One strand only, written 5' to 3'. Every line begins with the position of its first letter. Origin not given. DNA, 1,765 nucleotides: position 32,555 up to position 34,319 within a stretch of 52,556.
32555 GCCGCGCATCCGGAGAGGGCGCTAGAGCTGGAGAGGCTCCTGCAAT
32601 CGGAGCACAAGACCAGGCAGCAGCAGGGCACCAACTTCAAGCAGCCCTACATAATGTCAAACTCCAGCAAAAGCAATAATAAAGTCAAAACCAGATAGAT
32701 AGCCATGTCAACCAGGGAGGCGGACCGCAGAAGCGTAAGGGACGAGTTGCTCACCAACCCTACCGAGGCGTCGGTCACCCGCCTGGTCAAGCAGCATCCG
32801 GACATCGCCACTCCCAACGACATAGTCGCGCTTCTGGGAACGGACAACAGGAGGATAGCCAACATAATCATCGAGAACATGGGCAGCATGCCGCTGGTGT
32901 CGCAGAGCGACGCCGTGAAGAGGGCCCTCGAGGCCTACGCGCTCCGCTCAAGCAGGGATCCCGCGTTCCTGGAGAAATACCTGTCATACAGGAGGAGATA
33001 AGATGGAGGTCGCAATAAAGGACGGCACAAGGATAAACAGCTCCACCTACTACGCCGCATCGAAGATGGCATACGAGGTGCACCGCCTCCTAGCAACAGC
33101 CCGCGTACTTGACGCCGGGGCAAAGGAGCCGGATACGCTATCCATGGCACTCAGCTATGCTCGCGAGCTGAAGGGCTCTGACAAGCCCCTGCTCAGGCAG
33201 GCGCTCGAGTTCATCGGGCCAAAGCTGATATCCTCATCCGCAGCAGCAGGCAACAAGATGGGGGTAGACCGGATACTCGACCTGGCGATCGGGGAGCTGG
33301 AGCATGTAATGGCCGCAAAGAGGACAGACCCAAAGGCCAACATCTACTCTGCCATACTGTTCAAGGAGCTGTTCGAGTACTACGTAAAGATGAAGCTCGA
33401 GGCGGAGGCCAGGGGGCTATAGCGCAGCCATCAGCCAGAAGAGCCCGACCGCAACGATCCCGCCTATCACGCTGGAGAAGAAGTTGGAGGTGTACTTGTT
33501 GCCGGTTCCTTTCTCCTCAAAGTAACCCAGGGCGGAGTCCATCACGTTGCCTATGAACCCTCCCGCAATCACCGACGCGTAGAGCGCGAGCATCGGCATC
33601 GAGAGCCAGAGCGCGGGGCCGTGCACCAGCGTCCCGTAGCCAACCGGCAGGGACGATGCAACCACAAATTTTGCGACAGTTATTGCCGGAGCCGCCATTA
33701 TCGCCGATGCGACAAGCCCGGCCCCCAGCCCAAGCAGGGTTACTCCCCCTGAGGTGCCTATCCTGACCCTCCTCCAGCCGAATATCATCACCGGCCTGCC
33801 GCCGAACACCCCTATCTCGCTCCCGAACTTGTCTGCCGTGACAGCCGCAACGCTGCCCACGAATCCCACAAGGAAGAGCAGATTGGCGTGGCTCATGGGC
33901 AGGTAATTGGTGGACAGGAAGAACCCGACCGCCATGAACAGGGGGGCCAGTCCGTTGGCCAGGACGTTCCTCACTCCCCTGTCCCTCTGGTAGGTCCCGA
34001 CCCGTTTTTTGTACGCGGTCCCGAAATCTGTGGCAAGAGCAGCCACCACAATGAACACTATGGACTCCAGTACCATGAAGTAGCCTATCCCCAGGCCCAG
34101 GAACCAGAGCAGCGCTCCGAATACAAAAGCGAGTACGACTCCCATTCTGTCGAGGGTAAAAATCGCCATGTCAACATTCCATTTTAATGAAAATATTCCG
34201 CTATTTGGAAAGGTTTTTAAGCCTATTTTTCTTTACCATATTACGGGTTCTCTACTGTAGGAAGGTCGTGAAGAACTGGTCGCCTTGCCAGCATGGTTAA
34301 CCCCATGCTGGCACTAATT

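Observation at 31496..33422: Three-gene operon headed by a PIN-like nuclease fused to a ProRS-type tRNA anticodon-binding domain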

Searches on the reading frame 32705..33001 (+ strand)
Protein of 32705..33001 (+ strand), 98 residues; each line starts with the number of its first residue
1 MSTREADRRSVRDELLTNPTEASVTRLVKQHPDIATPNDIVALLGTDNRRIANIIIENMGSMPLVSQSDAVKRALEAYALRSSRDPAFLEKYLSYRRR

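Call 3: search_protein_families(library=pfam, proteins=[window:32705-33001:+], max_evalue=1)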
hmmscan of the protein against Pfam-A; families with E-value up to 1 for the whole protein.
window:32705-33001:+ (98 aa): 1 family
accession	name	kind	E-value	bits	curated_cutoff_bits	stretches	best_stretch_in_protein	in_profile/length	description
PF06046.19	Sec6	-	0.2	10.5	29.7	1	7-78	239-301/537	Exocyst complex component Sec6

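Call 4: search_protein_families(library=ncbifam, proteins=[window:32705-33001:+], max_evalue=1)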
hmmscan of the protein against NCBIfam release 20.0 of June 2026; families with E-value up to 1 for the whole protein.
window:32705-33001:+ (98 aa): 1 family
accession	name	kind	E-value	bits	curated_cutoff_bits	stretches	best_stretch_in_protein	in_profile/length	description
TIGR01083.1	nth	equivalog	0.18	11.4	211.7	1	38-94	107-162/192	endonuclease III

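Call 22: search_protein_families(library=phrogs, proteins=[window:32705-33001:+], max_evalue=1)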
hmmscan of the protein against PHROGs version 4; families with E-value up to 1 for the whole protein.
window:32705-33001:+ (98 aa): 1 family
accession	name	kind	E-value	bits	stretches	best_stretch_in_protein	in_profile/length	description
phrog_37246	-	unknown function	0.016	16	1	21-75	44-97/125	-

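Call 23: search_protein_families(library=padloc, proteins=[window:32705-33001:+], max_evalue=1)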
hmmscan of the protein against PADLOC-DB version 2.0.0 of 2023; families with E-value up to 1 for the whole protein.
window:32705-33001:+ (98 aa): 0 families

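Call 88: search_solved_structures(query=A9, max_evalue=10)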
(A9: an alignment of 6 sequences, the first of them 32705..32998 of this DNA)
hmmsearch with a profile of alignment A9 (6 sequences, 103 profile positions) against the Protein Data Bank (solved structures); distinct sequences matched with E-value up to 10: 1.
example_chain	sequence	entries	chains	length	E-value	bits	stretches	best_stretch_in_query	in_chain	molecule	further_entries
5ejo_A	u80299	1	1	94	1.1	12.5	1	31-90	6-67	Chromatin assembly factor 1 subunit p90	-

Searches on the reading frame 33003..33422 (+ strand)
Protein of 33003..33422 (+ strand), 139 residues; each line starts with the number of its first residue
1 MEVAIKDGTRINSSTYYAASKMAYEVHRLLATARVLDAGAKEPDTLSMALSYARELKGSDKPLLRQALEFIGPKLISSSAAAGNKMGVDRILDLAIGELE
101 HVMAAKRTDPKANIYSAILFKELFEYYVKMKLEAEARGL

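Call 3: search_protein_families(library=pfam, proteins=[window:33003-33422:+], max_evalue=1)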
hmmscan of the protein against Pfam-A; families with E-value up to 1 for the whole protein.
window:33003-33422:+ (139 aa): 0 families

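Call 4: search_protein_families(library=ncbifam, proteins=[window:33003-33422:+], max_evalue=1)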
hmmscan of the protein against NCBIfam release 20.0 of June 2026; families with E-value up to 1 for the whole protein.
window:33003-33422:+ (139 aa): 0 families

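Call 22: search_protein_families(library=phrogs, proteins=[window:33003-33422:+], max_evalue=1)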
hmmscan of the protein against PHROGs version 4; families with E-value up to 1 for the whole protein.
window:33003-33422:+ (139 aa): 3 families
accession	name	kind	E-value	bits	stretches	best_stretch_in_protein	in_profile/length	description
phrog_7215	-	unknown function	0.24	12.3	1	61-124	74-138/228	-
phrog_789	-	other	0.25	10.9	1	17-79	171-233/637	esterase/lipase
phrog_4226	-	tail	0.3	11.4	1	18-51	64-97/228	baseplate protein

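Call 23: search_protein_families(library=padloc, proteins=[window:33003-33422:+], max_evalue=1)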
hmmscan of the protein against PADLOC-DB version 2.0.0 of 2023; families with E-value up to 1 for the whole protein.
window:33003-33422:+ (139 aa): 0 families

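Call 65: find_homologous_proteins(query=A8, max_evalue=0.01)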
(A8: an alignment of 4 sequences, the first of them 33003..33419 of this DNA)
Query A8 (4 sequences) (139 aa, profile of the alignment): 5 proteins with E <= 0.01 among 8000 candidates.
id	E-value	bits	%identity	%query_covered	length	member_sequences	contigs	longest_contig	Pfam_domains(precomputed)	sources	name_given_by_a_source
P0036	1.9e-64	234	74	100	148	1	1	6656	-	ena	-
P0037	1.9e-64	234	98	100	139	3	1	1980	-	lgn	-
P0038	2.9e-61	224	49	93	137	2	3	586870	-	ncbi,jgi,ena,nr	ncbi:MAG TPA: hypothetical protein VND15_00445 [Candidatus Acidoferrales bacterium]|nr:hypothetical 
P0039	4.2e-58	213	36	100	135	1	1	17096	-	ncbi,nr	ncbi:MAG: hypothetical protein KGH66_00585 [Candidatus Micrarchaeota archaeon]|nr:hypothetical prote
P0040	3.1e-44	168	41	93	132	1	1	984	-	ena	-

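Call 87: search_solved_structures(query=A8, max_evalue=10)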
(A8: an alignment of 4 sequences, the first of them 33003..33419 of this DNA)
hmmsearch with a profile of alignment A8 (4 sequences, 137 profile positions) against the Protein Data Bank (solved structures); distinct sequences matched with E-value up to 10: 10.
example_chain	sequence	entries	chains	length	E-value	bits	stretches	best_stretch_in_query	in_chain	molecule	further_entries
9zpo_A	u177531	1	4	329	0.93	13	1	33-94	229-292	Intermediate conductance calcium-activated potassium channel protein 4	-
9zrk_A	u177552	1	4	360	1.1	12.8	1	33-94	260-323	Intermediate conductance calcium-activated potassium channel protein 4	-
9y5q_A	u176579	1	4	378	1.1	12.8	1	33-94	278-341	Intermediate conductance calcium-activated potassium channel protein 4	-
6cnm_A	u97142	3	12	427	1.1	12.7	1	33-95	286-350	Intermediate conductance calcium-activated potassium channel protein 4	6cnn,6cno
9zrl_A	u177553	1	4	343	1.2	12.7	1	33-93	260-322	Intermediate conductance calcium-activated potassium channel protein 4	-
9ed1_A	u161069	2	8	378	1.2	12.7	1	33-94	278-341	Intermediate conductance calcium-activated potassium channel protein 4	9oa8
9zpt_A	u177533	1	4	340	1.2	12.6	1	33-92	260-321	Intermediate conductance calcium-activated potassium channel protein 4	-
9ydz_A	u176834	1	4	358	1.3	12.5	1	33-93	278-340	Intermediate conductance calcium-activated potassium channel protein 4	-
7unh_A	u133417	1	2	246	2.5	11.6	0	40-120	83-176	SP2 designed chlorophyll dimer protein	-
7uni_A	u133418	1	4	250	2.6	11.5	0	38-120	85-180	SP2-ZnPPaM designed chlorophyll dimer protein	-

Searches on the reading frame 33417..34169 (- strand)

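Call 3: search_protein_families(library=pfam, proteins=[window:33417-34169:-], max_evalue=1)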
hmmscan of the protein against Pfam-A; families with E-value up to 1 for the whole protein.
window:33417-34169:- (250 aa): 1 family
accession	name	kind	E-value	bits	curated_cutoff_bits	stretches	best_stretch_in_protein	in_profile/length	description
PF01940.21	DUF92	-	2.4e-36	125.8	27.5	1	5-220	15-210/251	Integral membrane protein DUF92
